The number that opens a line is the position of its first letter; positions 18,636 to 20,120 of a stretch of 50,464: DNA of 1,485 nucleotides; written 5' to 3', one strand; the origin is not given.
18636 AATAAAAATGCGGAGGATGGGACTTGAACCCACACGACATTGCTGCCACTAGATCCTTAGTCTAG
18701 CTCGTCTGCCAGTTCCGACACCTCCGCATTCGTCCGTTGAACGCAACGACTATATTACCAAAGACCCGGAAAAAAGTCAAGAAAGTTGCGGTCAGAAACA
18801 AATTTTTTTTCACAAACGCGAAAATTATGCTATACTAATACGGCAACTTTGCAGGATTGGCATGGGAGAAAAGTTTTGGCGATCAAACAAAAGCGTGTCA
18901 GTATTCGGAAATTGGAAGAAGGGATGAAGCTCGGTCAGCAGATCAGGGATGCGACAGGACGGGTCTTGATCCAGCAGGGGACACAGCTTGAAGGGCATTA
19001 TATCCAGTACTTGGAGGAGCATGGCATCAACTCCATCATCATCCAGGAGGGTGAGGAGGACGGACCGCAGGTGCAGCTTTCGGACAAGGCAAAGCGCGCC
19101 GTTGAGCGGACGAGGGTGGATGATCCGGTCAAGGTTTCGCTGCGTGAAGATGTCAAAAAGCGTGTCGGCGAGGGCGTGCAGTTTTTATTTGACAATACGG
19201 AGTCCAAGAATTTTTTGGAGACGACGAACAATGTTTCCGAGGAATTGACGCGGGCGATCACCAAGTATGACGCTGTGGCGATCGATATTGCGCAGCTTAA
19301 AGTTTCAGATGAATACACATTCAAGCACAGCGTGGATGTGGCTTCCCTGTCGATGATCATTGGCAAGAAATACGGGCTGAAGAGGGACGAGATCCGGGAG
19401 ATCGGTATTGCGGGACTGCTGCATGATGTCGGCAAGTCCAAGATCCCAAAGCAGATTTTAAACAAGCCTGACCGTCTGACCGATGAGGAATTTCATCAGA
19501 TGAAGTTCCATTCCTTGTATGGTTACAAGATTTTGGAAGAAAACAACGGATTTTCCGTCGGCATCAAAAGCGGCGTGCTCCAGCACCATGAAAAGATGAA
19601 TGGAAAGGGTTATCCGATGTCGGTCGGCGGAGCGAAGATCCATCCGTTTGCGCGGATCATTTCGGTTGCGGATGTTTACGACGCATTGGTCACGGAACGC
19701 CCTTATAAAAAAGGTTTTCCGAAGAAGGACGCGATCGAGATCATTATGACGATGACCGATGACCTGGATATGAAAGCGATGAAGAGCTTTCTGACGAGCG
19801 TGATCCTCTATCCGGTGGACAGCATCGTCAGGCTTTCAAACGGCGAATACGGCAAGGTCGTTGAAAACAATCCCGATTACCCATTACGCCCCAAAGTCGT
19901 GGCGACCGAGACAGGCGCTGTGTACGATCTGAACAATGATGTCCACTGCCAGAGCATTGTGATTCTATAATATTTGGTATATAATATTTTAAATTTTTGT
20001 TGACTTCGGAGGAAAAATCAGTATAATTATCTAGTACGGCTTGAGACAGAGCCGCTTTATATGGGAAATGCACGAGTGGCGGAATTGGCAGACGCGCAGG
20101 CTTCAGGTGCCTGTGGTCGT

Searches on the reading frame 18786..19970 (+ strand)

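Call 5: search_protein_families(library=pfam, proteins=[window:18786-19970:+], max_evalue=0.01)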
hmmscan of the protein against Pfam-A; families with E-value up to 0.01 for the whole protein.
window:18786-19970:+ (394 aa): 4 families
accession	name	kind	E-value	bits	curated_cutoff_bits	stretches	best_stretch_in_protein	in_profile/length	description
PF13487.12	HD_5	-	2.9e-29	102.4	27.2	1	173-329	9-168/170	HD domain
PF01966.28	HD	-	5.7e-20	72.2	22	1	178-300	1-115/116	HD domain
PF08668.18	HDOD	-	0.00035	20.5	22.9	1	176-222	93-137/196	HDOD domain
PF12127.13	FloA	-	0.0028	17.2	34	0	96-187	139-234/314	Flotillin-like protein FloA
